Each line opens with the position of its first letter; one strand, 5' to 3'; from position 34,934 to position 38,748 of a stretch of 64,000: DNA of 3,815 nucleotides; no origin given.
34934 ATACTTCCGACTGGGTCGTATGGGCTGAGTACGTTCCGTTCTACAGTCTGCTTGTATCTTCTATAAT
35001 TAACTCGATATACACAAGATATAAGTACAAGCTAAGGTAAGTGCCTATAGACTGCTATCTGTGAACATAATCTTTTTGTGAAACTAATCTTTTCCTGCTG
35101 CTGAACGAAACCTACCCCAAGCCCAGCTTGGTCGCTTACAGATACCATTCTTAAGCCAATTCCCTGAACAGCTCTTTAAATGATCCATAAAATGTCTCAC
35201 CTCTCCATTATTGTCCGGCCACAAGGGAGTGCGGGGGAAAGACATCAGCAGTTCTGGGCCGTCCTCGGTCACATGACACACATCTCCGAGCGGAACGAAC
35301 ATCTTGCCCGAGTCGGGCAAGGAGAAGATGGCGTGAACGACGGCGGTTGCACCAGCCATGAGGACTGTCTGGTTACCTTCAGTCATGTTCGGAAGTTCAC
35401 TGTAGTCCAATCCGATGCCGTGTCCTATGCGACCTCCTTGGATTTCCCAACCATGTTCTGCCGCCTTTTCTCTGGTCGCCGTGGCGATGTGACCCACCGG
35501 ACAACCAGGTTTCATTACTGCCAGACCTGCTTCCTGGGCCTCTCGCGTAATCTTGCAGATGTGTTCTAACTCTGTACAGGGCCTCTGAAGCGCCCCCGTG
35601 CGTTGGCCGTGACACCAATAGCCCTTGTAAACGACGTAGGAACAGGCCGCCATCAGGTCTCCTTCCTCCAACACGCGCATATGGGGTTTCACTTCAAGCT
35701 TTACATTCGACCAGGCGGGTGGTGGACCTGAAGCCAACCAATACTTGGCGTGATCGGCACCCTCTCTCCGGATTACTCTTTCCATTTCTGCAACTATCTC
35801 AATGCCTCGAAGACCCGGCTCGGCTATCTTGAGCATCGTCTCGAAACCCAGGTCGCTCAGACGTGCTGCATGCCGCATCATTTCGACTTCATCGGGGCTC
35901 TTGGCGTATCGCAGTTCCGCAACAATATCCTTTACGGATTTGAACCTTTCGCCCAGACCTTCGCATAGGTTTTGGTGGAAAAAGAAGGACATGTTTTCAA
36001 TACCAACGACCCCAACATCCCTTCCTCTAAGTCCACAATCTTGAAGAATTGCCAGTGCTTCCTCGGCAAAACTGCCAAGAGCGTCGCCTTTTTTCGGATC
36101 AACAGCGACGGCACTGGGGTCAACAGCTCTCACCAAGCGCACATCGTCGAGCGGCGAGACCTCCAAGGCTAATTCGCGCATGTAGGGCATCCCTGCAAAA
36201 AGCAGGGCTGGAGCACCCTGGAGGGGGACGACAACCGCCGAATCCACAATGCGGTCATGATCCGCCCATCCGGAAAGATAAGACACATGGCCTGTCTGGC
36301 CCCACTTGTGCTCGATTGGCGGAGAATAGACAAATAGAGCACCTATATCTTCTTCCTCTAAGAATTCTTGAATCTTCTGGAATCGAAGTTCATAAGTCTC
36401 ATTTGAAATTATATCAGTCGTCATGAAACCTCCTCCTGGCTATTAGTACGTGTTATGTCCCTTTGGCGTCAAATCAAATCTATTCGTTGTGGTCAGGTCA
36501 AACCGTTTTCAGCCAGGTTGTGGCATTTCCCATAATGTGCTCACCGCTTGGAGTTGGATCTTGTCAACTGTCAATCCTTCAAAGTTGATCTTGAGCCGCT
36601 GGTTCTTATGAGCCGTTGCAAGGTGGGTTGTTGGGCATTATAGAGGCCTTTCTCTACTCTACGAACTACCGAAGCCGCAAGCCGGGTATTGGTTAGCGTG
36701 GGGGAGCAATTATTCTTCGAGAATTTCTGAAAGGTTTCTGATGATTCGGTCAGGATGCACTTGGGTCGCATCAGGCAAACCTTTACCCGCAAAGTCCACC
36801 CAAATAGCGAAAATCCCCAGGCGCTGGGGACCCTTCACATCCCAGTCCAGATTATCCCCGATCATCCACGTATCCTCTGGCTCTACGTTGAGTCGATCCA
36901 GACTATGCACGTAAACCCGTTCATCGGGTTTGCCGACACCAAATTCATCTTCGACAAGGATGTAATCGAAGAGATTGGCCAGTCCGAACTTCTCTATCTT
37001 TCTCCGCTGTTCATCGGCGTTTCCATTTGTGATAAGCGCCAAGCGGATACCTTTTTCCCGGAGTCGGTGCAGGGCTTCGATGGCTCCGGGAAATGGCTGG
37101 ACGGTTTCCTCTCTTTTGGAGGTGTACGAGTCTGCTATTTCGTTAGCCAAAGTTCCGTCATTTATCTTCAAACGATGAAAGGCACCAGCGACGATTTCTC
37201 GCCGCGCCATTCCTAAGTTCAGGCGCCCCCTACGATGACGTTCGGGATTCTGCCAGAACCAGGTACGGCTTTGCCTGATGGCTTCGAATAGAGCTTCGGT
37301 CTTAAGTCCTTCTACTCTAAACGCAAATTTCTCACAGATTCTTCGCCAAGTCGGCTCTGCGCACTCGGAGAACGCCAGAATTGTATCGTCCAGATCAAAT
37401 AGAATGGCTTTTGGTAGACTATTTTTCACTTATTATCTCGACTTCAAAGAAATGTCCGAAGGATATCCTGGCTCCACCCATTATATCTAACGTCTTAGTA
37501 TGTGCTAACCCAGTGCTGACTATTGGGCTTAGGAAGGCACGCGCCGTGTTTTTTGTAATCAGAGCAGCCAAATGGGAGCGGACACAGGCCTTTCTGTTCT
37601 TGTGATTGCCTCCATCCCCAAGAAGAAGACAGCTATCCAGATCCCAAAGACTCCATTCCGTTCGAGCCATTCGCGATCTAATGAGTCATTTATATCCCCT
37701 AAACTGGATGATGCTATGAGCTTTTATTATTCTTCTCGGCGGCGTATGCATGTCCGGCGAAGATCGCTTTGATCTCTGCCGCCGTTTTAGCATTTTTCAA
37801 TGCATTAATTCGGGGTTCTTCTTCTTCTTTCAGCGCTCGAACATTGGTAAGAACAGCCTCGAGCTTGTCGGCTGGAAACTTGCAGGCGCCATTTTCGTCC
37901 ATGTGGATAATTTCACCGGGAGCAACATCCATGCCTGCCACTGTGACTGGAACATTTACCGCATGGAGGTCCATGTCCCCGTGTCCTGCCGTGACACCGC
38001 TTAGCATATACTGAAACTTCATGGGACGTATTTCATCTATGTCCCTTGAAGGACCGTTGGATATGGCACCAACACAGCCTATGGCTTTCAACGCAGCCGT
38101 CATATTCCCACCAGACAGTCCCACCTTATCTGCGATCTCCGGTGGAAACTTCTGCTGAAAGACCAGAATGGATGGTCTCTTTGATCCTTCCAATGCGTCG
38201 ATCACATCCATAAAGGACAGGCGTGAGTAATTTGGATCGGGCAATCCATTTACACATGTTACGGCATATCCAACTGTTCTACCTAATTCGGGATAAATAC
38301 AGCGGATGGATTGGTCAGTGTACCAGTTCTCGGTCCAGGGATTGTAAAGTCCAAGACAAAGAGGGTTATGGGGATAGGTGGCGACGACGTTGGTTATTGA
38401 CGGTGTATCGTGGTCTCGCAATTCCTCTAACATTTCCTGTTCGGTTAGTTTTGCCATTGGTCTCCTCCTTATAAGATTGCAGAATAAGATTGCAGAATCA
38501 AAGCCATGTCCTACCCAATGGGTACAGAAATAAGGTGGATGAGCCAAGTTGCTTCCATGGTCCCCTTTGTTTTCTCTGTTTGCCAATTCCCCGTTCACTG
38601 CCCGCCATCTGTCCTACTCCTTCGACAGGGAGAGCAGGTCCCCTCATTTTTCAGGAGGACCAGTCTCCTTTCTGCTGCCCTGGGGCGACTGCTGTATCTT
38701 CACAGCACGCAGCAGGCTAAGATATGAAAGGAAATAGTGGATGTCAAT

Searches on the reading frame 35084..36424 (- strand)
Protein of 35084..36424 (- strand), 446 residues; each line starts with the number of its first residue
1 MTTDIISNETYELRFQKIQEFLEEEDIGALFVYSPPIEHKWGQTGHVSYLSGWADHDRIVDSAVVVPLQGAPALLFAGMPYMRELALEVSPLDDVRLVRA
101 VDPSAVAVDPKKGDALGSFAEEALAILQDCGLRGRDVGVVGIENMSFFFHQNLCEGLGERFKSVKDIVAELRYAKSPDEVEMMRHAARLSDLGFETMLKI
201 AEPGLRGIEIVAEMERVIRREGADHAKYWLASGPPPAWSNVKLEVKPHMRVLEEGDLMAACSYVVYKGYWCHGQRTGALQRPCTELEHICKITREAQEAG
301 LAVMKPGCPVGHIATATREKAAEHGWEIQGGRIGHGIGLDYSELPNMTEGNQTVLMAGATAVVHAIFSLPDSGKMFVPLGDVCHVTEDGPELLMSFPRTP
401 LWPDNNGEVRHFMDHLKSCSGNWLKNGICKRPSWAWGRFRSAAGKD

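Call 67: search_protein_families(library=pfam, proteins=[window:35084-36424:-], max_evalue=0.00001)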
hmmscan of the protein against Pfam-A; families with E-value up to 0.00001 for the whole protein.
window:35084-36424:- (446 aa): 2 families
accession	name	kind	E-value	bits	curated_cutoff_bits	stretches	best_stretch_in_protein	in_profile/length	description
PF00557.29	Peptidase_M24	-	2.1e-26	93.4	23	1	181-386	1-207/208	Metallopeptidase family M24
PF01321.24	Creatinase_N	-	1.1e-06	29.7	22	1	14-172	1-126/128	Creatinase/Prolidase N-terminal domain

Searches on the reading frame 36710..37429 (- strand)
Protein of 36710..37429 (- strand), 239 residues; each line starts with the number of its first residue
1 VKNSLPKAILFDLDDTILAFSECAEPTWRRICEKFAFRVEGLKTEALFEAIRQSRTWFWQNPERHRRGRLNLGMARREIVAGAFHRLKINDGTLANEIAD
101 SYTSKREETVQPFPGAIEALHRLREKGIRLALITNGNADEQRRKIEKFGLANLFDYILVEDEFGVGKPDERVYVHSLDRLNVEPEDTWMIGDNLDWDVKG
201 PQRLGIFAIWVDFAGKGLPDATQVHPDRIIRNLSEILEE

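Call 67: search_protein_families(library=pfam, proteins=[window:36710-37429:-], max_evalue=0.00001)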
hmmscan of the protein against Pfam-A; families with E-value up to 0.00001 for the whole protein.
window:36710-37429:- (239 aa): 5 families
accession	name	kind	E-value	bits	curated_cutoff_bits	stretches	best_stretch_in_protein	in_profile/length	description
PF00702.32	Hydrolase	-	1.5e-29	104.2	26.4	1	7-205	2-191/191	haloacid dehalogenase-like hydrolase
PF13419.12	HAD_2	-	6.3e-29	101.8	23.8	1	9-211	1-178/178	Haloacid dehalogenase-like hydrolase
PF13242.12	Hydrolase_like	-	2.1e-11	44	22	1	165-235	2-74/75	HAD-hyrolase-like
PF12710.13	HAD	-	2.7e-07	31.7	27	1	9-192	1-180/189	haloacid dehalogenase-like hydrolase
PF13344.12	Hydrolase_6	-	1.8e-06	28.3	27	1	110-148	13-51/101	Haloacid dehalogenase-like hydrolase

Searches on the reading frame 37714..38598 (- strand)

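Call 67: search_protein_families(library=pfam, proteins=[window:37714-38598:-], max_evalue=0.00001)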
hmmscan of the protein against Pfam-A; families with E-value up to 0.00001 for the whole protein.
window:37714-38598:- (294 aa): 1 family
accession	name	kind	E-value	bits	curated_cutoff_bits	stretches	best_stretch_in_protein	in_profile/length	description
PF03737.21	RraA-like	-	3.5e-18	66.7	24.5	1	95-238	18-150/152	Aldolase/RraA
